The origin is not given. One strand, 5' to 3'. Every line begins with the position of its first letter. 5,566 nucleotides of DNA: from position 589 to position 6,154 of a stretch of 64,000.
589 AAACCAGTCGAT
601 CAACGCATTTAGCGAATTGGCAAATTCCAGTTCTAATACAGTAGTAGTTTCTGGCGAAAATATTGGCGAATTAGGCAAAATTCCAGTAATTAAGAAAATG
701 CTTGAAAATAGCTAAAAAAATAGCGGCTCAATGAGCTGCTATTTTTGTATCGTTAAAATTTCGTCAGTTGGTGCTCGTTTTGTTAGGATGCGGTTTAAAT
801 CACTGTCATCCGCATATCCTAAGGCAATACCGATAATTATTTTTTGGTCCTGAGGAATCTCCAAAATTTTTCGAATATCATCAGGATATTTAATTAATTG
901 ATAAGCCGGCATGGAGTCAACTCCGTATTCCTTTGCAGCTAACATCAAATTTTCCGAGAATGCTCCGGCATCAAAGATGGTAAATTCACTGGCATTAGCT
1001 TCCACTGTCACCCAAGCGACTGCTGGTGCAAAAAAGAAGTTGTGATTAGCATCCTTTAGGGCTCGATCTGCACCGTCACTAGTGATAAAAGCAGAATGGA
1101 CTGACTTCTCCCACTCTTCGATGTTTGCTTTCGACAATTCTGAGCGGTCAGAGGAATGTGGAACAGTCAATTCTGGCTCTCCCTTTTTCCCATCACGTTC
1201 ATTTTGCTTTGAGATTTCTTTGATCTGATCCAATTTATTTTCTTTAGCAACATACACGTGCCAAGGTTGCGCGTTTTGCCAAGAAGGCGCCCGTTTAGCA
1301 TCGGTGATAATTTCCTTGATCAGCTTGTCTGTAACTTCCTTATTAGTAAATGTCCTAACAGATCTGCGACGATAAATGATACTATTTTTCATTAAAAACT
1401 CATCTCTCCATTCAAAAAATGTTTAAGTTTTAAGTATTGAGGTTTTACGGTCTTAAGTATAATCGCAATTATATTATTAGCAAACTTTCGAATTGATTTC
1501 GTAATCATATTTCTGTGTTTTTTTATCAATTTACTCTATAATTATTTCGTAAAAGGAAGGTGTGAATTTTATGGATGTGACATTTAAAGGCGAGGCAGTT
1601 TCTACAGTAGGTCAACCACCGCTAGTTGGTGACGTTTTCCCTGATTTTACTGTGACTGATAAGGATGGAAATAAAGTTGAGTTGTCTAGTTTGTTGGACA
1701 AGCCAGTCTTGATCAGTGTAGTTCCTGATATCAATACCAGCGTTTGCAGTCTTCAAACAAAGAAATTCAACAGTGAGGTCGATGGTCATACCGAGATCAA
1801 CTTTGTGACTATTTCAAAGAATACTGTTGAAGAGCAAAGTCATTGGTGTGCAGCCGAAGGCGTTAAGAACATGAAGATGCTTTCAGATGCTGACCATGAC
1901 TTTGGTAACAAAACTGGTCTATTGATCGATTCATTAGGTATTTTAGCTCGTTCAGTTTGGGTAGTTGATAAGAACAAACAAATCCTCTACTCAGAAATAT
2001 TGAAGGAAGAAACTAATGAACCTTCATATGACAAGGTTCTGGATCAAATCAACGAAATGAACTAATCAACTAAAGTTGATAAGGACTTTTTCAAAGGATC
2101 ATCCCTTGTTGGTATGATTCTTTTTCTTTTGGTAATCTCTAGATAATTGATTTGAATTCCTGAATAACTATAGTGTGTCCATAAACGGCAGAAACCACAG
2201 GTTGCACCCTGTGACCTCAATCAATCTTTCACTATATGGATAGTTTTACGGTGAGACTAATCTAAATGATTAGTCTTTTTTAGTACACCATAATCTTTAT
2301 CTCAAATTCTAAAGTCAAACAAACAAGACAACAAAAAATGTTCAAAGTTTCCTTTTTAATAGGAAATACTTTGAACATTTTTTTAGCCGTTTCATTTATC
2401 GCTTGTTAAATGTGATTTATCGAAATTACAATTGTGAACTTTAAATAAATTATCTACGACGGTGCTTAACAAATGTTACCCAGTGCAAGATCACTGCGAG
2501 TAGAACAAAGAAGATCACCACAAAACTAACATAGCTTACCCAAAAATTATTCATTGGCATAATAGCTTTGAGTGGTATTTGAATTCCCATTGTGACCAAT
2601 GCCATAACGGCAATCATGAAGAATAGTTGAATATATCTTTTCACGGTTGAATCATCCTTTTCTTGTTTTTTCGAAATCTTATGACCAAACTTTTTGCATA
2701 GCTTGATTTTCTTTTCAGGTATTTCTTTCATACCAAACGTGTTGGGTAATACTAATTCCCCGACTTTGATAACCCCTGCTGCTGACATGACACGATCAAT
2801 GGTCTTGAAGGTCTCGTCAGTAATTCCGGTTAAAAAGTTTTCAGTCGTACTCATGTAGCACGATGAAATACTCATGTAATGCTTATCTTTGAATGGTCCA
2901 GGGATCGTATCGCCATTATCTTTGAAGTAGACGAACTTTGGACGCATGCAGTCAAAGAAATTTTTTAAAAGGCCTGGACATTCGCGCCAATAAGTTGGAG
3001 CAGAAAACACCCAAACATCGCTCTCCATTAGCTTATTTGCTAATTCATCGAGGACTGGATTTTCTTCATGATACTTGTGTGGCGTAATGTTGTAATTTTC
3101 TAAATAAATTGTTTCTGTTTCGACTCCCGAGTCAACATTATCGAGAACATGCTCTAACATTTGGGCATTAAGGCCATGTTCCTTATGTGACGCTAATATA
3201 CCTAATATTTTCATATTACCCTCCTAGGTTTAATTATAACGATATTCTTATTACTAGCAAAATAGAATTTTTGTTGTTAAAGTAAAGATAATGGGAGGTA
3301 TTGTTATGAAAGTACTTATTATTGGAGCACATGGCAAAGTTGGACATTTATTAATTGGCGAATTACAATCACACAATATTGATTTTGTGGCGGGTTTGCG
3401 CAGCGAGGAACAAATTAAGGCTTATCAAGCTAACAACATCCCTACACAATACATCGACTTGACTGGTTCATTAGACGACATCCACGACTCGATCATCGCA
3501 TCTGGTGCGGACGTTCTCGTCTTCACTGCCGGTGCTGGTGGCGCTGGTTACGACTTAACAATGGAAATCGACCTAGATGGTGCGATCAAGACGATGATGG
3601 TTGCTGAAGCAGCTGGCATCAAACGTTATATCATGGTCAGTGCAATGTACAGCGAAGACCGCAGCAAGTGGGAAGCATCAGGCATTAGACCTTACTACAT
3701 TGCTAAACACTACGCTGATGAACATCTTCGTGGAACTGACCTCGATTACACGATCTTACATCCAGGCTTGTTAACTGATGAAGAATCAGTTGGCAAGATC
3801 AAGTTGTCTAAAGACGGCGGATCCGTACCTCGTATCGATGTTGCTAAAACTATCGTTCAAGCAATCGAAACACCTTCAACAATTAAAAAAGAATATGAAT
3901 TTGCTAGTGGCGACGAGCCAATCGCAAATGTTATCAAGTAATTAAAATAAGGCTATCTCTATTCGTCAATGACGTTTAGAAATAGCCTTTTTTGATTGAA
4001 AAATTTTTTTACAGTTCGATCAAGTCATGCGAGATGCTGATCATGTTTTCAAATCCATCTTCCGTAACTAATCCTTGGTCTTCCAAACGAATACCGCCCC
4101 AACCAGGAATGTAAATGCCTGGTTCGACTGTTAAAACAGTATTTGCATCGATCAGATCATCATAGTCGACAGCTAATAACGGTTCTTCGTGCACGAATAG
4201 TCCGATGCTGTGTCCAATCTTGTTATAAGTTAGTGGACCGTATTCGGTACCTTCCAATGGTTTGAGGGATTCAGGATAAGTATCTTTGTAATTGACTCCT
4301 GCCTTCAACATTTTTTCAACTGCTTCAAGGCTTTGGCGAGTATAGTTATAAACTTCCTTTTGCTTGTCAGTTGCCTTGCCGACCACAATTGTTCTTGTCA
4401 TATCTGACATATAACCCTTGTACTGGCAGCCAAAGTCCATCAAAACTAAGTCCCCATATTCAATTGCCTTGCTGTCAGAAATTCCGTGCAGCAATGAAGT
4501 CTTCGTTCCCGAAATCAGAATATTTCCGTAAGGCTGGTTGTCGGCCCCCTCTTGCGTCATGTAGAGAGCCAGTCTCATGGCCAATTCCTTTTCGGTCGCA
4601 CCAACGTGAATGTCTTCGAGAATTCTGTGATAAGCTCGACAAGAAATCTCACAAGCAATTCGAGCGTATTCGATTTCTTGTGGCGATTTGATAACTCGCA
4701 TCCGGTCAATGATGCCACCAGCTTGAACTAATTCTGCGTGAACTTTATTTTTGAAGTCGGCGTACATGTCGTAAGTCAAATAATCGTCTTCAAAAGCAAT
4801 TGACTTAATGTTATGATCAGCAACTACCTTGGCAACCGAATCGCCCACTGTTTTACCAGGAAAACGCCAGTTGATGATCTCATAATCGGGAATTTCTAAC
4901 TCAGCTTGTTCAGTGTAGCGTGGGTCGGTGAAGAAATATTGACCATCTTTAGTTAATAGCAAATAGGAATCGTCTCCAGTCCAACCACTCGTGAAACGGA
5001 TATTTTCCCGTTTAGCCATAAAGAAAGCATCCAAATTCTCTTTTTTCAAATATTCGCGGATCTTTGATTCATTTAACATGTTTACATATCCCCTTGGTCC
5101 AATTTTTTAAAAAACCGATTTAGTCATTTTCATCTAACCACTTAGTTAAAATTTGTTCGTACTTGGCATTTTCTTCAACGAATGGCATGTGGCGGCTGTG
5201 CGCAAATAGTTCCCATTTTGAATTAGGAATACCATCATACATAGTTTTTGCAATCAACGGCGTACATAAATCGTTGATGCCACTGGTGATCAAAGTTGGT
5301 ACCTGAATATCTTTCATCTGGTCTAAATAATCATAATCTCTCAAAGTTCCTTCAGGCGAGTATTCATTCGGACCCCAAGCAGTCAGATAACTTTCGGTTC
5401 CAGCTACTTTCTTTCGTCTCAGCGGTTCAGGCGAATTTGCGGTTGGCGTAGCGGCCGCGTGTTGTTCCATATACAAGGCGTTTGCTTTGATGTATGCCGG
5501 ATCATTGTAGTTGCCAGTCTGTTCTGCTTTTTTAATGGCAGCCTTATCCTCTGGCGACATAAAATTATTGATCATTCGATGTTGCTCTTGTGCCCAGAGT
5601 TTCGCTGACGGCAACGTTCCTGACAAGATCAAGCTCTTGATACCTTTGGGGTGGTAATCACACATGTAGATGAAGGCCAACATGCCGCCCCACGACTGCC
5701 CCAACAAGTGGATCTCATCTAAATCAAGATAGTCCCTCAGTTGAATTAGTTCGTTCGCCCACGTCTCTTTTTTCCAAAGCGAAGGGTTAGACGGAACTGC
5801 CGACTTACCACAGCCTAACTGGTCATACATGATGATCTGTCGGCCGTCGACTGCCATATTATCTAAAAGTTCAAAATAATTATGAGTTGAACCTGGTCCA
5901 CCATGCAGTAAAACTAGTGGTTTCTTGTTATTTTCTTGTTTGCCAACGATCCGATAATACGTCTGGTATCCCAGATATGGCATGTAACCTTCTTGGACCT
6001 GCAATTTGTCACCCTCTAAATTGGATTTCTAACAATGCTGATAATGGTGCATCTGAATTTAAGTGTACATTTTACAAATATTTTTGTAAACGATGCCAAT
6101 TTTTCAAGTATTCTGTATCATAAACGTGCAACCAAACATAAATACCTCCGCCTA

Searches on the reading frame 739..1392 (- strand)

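Call 68: search_protein_families(library=pfam, proteins=[window:739-1392:-], max_evalue=0.00001)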
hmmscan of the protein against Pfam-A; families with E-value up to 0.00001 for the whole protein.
window:739-1392:- (217 aa): 2 families
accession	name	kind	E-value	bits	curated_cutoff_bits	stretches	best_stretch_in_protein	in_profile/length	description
PF00881.29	Nitroreductase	-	1.9e-28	100.2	23.5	1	6-193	1-167/167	Nitroreductase family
PF14512.11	TM1586_NiRdase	-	4.1e-10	40.1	27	0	90-215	31-151/215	Putative TM nitroreductase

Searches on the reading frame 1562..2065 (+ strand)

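Call 68: search_protein_families(library=pfam, proteins=[window:1562-2065:+], max_evalue=0.00001)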
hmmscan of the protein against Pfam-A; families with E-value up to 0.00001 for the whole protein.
window:1562-2065:+ (167 aa): 2 families
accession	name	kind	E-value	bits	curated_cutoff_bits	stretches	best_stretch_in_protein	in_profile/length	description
PF08534.16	Redoxin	-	1e-21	77.7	26.6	1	22-160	2-148/148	Redoxin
PF00578.27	AhpC-TSA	-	1.5e-20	73.8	26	1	22-143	1-123/124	AhpC/TSA family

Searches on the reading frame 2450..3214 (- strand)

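Call 68: search_protein_families(library=pfam, proteins=[window:2450-3214:-], max_evalue=0.00001)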
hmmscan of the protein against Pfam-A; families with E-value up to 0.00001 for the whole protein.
window:2450-3214:- (254 aa): 2 families
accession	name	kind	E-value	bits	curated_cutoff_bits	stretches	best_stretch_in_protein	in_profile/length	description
PF03358.20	FMN_red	-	6.5e-18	65.2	24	1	1-92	1-98/152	NADPH-dependent FMN reductase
PF02525.22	Flavodoxin_2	-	2.1e-11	44.4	27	1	1-122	1-137/198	Flavodoxin-like fold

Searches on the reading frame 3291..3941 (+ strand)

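Call 68: search_protein_families(library=pfam, proteins=[window:3291-3941:+], max_evalue=0.00001)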
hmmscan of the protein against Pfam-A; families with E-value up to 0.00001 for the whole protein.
window:3291-3941:+ (216 aa): 3 families
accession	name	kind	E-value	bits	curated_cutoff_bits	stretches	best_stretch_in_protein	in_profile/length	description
PF13460.12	NAD_binding_10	-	1.5e-38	133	27.2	1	12-195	1-184/184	NAD(P)H-binding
PF01370.27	Epimerase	-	9.8e-08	32.1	20.9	1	8-149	1-156/240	NAD dependent epimerase/dehydratase family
PF05368.20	NmrA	-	3.4e-06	27.3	27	0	7-155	4-143/298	NmrA-like family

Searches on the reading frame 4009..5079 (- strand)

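Call 68: search_protein_families(library=pfam, proteins=[window:4009-5079:-], max_evalue=0.00001)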
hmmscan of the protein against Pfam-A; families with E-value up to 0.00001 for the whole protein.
window:4009-5079:- (356 aa): 2 families
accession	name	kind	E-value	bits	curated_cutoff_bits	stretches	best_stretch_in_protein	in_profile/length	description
PF00557.29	Peptidase_M24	-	1.7e-55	188.5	23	1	139-340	3-208/208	Metallopeptidase family M24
PF01321.24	Creatinase_N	-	1.6e-25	90.5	22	1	6-130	4-128/128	Creatinase/Prolidase N-terminal domain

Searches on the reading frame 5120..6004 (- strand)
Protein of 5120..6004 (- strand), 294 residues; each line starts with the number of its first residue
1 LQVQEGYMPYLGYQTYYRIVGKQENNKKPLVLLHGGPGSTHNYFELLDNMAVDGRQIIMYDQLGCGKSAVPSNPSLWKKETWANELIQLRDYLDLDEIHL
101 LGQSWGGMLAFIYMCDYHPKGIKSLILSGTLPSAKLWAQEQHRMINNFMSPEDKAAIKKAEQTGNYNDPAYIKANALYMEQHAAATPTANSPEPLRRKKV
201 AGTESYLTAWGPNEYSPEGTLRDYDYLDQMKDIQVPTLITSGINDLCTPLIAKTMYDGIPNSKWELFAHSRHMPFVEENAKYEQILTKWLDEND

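Call 68: search_protein_families(library=pfam, proteins=[window:5120-6004:-], max_evalue=0.00001)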
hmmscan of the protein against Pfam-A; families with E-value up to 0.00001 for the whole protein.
window:5120-6004:- (294 aa): 3 families
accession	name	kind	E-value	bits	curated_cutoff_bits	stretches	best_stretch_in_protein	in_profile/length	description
PF00561.26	Abhydrolase_1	-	2.6e-32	112.9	25.8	1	28-278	1-244/245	alpha/beta hydrolase fold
PF12146.15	Hydrolase_4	-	4e-14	52.9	27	1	26-135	3-114/239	Serine aminopeptidase, S33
PF12697.13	Abhydrolase_6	-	1e-10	43.1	26.3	1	30-281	1-213/217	Alpha/beta hydrolase family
